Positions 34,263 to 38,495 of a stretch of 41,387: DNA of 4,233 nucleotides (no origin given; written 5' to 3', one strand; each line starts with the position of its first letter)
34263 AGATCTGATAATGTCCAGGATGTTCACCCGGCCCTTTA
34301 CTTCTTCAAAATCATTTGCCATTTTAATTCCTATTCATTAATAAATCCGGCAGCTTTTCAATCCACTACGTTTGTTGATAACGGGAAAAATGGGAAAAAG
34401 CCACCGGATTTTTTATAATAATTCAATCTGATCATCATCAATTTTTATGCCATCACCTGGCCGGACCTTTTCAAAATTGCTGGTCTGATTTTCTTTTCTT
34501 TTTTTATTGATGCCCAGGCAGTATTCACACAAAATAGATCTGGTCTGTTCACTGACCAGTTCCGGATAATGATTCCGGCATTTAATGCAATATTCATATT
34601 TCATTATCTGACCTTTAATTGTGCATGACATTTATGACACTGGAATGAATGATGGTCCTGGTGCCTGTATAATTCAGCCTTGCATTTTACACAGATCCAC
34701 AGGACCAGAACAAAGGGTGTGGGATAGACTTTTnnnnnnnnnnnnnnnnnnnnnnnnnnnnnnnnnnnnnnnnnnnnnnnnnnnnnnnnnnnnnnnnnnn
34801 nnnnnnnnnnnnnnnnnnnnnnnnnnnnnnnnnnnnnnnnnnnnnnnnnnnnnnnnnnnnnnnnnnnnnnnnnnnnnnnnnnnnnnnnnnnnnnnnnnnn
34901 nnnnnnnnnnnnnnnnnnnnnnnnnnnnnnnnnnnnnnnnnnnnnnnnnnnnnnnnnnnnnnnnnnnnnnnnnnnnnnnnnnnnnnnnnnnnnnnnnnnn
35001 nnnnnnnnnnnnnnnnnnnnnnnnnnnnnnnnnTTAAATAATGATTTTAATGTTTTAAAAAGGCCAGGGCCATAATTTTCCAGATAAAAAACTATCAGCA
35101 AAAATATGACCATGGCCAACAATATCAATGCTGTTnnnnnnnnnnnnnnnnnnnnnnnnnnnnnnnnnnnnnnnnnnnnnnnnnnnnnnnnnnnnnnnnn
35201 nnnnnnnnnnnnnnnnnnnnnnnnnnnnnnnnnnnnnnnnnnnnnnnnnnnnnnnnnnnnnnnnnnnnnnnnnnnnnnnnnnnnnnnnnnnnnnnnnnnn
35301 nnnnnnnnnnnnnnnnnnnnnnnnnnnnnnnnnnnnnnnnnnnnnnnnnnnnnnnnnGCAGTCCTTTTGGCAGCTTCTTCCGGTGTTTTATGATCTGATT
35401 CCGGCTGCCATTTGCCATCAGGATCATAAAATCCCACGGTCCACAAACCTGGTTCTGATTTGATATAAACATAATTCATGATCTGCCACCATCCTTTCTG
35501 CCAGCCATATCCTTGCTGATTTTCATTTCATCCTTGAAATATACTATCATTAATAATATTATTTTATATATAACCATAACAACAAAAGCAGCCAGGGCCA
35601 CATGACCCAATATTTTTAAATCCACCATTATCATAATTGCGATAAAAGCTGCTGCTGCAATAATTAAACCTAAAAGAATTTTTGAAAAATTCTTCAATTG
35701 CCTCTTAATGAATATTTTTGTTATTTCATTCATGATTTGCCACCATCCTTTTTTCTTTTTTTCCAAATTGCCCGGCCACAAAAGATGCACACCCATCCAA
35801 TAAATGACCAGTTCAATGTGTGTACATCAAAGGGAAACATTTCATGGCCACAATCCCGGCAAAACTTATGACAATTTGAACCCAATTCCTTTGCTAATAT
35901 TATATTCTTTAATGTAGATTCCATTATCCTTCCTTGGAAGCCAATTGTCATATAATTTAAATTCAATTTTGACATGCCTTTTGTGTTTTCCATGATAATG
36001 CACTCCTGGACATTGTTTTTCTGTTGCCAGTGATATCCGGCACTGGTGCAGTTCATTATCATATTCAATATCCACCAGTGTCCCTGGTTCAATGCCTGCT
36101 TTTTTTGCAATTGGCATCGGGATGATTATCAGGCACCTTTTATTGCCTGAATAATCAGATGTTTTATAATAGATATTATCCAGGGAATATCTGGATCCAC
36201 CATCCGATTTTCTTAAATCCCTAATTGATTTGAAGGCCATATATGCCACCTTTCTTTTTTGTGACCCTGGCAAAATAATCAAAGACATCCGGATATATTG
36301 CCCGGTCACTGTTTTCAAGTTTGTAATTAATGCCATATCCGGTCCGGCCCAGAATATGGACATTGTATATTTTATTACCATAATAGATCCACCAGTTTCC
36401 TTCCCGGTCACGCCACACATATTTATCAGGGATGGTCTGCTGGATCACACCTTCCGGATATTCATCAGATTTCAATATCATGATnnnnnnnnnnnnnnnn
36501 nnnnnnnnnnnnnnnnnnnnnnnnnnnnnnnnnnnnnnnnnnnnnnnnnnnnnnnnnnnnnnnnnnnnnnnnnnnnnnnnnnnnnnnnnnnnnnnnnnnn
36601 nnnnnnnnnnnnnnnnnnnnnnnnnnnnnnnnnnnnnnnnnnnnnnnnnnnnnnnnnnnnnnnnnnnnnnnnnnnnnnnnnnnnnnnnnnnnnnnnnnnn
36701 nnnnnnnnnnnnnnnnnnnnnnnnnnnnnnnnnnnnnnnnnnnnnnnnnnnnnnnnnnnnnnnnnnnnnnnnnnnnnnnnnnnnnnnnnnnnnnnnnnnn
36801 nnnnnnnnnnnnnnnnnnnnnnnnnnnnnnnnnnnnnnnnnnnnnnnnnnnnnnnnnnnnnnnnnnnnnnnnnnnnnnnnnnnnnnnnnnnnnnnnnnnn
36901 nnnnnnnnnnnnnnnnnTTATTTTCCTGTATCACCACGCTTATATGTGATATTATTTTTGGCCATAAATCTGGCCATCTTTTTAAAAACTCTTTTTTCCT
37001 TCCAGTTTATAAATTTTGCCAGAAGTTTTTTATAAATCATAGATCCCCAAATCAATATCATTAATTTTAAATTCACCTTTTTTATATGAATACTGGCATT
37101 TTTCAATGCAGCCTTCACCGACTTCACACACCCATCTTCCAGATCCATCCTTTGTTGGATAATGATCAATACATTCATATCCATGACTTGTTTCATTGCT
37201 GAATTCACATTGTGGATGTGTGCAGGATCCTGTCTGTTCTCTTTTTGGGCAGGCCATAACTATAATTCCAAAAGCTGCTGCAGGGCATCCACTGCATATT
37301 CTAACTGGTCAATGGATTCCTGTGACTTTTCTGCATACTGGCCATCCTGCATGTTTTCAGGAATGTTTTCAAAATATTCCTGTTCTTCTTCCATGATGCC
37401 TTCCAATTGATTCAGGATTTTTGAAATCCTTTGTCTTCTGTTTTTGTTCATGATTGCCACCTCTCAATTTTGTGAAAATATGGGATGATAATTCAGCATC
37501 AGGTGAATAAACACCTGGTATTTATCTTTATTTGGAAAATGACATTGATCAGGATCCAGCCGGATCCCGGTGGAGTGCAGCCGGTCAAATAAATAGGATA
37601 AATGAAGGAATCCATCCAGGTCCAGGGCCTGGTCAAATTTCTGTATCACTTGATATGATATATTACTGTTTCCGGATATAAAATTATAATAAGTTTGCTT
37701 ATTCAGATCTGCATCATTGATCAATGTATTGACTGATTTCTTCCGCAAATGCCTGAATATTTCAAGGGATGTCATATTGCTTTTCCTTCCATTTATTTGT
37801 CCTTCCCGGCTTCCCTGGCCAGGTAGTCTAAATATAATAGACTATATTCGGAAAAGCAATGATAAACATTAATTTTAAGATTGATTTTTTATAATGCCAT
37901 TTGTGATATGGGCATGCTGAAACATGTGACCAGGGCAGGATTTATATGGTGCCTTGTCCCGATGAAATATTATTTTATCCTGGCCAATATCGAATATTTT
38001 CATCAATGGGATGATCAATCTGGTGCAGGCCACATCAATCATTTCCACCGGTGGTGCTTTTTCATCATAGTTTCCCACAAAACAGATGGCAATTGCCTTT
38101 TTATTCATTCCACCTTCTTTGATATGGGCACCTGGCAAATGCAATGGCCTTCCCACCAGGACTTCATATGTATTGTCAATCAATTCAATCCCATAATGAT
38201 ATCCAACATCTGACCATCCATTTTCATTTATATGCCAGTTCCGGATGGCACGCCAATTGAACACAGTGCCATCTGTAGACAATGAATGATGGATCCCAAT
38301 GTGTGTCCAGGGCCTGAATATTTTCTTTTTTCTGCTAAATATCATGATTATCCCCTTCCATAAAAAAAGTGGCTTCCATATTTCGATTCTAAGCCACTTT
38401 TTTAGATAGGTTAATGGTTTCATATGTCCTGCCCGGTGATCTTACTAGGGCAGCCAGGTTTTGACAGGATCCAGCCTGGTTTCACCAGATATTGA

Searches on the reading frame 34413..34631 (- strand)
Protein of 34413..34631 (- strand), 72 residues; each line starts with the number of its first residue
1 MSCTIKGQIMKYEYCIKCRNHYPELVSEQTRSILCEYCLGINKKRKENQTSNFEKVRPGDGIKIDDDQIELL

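Call 65: search_protein_families(library=pfam, proteins=[window:34413-34631:-], max_evalue=0.1)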
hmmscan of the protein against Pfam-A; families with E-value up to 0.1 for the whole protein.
window:34413-34631:- (72 aa): 1 family
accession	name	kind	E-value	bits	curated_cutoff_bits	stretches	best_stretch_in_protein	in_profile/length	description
PF01412.23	ArfGap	-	0.0042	17.6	28.7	1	13-46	14-47/117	Putative GTPase activating protein for Arf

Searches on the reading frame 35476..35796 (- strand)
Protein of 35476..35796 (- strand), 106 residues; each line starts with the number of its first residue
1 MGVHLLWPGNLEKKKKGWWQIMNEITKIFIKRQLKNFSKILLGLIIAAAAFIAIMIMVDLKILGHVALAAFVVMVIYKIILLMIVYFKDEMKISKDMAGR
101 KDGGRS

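Call 65: search_protein_families(library=pfam, proteins=[window:35476-35796:-], max_evalue=0.1)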
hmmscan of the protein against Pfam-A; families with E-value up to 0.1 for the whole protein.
window:35476-35796:- (106 aa): 3 families
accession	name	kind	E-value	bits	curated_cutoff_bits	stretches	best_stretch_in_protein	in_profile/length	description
PF01769.21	MgtE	-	0.00065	20.4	27.6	1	38-98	43-105/125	Divalent cation transporter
PF05875.18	Ceramidase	-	0.02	14.7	32.5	1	27-91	95-160/259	Ceramidase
PF16185.10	MTABC_N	-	0.098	12.6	29.1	0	32-95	64-127/244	Mitochondrial ABC-transporter N-terminal five TM region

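Call 66: search_protein_families(library=phrogs, proteins=[window:35476-35796:-], max_evalue=0.01)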
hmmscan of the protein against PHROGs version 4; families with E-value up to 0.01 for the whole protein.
window:35476-35796:- (106 aa): 1 family
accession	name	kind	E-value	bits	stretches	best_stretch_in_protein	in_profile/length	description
phrog_33477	-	unknown function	0.00014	23.1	1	27-96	2-78/82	-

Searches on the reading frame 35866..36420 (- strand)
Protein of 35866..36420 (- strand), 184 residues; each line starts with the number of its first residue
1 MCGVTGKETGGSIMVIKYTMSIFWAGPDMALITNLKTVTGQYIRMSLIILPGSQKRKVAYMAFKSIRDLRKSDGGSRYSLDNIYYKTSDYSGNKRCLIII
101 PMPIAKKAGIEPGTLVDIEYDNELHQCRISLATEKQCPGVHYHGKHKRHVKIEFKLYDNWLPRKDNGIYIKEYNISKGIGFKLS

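Call 65: search_protein_families(library=pfam, proteins=[window:35866-36420:-], max_evalue=0.1)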
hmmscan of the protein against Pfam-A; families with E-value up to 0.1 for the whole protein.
window:35866-36420:- (184 aa): 1 family
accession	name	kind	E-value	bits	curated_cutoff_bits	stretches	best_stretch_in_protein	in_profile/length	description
PF04014.23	MazE_antitoxin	-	0.0012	19.2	24.7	1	98-122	10-35/48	Antidote-toxin recognition MazE, bacterial antitoxin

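Call 66: search_protein_families(library=phrogs, proteins=[window:35866-36420:-], max_evalue=0.01)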
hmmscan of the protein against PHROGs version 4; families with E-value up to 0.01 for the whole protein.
window:35866-36420:- (184 aa): 0 families

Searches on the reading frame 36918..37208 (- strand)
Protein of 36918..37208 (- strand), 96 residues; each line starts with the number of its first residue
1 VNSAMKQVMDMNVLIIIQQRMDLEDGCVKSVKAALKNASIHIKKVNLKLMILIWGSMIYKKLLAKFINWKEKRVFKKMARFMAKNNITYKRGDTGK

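Call 65: search_protein_families(library=pfam, proteins=[window:36918-37208:-], max_evalue=0.1)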
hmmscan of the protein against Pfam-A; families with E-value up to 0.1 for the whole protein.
window:36918-37208:- (96 aa): 2 families
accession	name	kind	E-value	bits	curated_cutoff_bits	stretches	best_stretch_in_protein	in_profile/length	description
PF13721.11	SecD-TM1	-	0.049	14.5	30.5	0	18-48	40-70/103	SecD export protein N-terminal TM region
PF06966.17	DUF1295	-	0.067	13.1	20.4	1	29-85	25-81/235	Protein of unknown function (DUF1295)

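Call 66: search_protein_families(library=phrogs, proteins=[window:36918-37208:-], max_evalue=0.01)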
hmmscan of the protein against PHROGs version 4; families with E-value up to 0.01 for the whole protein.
window:36918-37208:- (96 aa): 0 families

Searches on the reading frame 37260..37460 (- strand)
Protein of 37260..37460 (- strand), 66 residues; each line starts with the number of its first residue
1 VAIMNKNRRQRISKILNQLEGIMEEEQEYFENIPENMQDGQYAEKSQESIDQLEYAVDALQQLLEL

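Call 65: search_protein_families(library=pfam, proteins=[window:37260-37460:-], max_evalue=0.1)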
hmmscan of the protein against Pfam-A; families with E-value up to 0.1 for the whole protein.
window:37260-37460:- (66 aa): 3 families
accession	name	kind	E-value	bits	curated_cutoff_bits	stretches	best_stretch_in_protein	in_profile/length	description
PF17085.10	UCMA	-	0.019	15.4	27.6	1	4-60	72-127/134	Unique cartilage matrix associated protein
PF04011.17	LemA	-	0.026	14.8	26.2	1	6-63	10-67/149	LemA family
PF00010.31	HLH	-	0.029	14.6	20.7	1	5-63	9-52/53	Helix-loop-helix DNA-binding domain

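Call 66: search_protein_families(library=phrogs, proteins=[window:37260-37460:-], max_evalue=0.01)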
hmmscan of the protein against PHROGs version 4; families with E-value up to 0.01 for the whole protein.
window:37260-37460:- (66 aa): 1 family
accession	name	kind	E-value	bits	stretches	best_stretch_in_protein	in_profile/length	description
phrog_4068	-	unknown function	1.1e-11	46.4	1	4-64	1-75/89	-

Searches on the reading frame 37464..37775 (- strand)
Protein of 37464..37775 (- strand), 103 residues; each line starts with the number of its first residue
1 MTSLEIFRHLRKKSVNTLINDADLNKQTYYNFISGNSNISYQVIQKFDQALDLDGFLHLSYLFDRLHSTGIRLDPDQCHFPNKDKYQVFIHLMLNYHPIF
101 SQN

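Call 12: search_protein_families(library=pfam, proteins=[window:37464-37775:-], max_evalue=0.01)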
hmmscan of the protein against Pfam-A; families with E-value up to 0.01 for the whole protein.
window:37464-37775:- (103 aa): 0 families

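Call 13: search_protein_families(library=phrogs, proteins=[window:37464-37775:-], max_evalue=0.01)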
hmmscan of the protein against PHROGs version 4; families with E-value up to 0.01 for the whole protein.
window:37464-37775:- (103 aa): 0 families

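Call 65: search_protein_families(library=pfam, proteins=[window:37464-37775:-], max_evalue=0.1)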
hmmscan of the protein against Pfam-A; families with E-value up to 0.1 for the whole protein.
window:37464-37775:- (103 aa): 1 family
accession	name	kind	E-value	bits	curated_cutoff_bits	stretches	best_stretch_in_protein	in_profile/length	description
PF13443.12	HTH_26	-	0.076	13.7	22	1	4-53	2-52/63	Cro/C1-type HTH DNA-binding domain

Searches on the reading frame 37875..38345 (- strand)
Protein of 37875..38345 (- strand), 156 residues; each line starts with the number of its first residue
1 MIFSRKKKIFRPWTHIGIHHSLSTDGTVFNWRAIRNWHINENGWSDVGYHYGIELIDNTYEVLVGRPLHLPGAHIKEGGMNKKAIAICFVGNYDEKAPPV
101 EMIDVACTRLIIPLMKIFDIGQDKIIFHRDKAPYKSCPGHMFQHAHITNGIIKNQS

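Call 12: search_protein_families(library=pfam, proteins=[window:37875-38345:-], max_evalue=0.01)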
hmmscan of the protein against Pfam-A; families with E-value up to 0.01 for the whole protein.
window:37875-38345:- (156 aa): 1 family
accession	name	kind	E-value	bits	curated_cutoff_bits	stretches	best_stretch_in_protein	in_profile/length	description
PF01510.30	Amidase_2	-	4e-12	47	26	1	11-139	3-130/131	N-acetylmuramoyl-L-alanine amidase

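Call 13: search_protein_families(library=phrogs, proteins=[window:37875-38345:-], max_evalue=0.01)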
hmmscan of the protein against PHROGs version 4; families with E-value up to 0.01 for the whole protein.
window:37875-38345:- (156 aa): 7 families
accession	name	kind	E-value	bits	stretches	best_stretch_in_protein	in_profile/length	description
phrog_822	-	lysis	1.5e-18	68.4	1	8-151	19-158/215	amidase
phrog_1493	-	lysis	1e-15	58.8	1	14-143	35-156/394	endolysin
phrog_35436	-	lysis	1.3e-13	51.9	1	16-154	23-150/266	amidase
phrog_1794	-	lysis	0.00033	21.2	1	13-153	83-193/336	amidase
phrog_3088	-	lysis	0.0005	20.9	1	14-145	25-147/248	amidase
phrog_21672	-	unknown function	0.0026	18.7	1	18-128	31-148/190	-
phrog_9611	-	lysis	0.007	17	1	35-145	76-155/246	endolysin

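Call 76: find_homologous_proteins(query=window:37875-38345:-, max_evalue=1e-20)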
Query window:37875-38345:- (156 aa): 17 proteins with E <= 1e-20 among 23 candidates.
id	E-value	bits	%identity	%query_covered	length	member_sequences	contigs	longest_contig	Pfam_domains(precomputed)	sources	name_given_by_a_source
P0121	3.4e-106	370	100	100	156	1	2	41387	PF01510.31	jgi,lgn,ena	-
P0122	4.5e-84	298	81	99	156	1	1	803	PF01510.31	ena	-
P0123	7.5e-84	297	83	100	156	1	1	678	PF01510.31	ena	-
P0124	1.8e-66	241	72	92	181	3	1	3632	PF01510.31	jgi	-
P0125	9.9e-37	144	52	86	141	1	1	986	PF01510.31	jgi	jgi:N-acetylmuramoyl-L-alanine amidase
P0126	1.4e-36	144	52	83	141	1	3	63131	PF01510.31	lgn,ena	-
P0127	5.1e-36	142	51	87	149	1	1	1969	PF01510.31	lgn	-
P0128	4.3e-33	132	51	83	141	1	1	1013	PF01510.31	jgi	jgi:N-acetyl-anhydromuramyl-L-alanine amidase AmpD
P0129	9.7e-30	121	48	81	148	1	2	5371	PF01510.31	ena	-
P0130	8.8e-29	118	45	88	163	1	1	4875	PF01510.31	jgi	jgi:hypothetical protein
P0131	2.3e-28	117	46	86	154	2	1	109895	PF01510.31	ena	-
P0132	9.3e-28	115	44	90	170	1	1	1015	PF01510.31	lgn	-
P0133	2.7e-27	113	44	89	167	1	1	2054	PF01510.31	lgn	-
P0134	2.9e-27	113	43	89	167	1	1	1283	PF01510.31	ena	-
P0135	1.7e-25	108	41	94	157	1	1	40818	PF01510.31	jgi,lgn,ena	-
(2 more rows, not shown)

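Call 77: find_encoding_contigs(protein=P0122, flank=1000, max_places=2)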
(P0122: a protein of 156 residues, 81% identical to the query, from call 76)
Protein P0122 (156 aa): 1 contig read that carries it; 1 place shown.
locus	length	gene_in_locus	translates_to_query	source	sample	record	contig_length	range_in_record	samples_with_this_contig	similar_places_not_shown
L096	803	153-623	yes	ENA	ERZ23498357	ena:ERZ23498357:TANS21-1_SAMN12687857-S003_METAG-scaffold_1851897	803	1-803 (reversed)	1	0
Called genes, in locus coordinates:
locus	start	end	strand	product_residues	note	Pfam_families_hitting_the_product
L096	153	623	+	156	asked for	PF01510:Amidase_2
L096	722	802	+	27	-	?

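Call 78: find_encoding_contigs(protein=P0123, flank=1000, max_places=2)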
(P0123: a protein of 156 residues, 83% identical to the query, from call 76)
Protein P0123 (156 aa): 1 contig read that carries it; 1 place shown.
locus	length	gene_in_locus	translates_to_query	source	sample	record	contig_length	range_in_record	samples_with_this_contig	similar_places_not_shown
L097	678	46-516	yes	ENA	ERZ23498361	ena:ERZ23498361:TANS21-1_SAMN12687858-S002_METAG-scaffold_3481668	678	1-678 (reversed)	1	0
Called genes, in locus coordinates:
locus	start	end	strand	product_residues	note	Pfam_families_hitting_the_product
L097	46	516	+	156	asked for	PF01510:Amidase_2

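Call 79: find_encoding_contigs(protein=P0121, flank=1000, max_places=4)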
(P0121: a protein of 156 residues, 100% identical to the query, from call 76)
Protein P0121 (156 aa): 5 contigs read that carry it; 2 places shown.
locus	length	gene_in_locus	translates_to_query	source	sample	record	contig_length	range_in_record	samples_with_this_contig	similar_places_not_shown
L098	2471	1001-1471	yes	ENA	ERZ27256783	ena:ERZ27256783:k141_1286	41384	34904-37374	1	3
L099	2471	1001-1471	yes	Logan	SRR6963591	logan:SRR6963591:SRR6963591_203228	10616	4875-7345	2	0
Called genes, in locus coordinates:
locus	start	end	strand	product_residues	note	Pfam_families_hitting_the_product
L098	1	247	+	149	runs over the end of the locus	-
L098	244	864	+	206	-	-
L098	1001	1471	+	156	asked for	PF01510:Amidase_2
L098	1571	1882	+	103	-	-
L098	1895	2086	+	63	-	-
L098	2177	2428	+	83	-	-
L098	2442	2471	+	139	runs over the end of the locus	-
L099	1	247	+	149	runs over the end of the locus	-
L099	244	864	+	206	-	-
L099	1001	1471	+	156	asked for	PF01510:Amidase_2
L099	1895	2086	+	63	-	-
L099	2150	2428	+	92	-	-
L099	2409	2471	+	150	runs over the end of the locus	-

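Call 80: find_encoding_contigs(protein=P0126, flank=3000, max_places=2)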
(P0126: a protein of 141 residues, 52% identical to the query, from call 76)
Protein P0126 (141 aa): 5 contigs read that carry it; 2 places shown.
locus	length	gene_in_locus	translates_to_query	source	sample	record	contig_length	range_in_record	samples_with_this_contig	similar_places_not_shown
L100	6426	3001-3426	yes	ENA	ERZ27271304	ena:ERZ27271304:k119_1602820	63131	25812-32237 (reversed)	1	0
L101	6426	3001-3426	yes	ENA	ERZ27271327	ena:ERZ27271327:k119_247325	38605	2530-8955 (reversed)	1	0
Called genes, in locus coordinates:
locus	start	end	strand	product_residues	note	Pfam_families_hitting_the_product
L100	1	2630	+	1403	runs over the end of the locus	-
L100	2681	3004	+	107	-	-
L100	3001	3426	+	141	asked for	PF01510:Amidase_2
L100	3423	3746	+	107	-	-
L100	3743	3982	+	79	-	-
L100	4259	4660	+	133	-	-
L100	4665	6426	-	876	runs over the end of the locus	PF03167:UDG, PF00476:DNA_pol_A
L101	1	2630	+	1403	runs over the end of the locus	-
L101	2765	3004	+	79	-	-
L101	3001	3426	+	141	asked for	PF01510:Amidase_2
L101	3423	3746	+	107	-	-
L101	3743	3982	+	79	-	-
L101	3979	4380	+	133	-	-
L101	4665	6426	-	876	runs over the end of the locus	PF03167:UDG, PF00476:DNA_pol_A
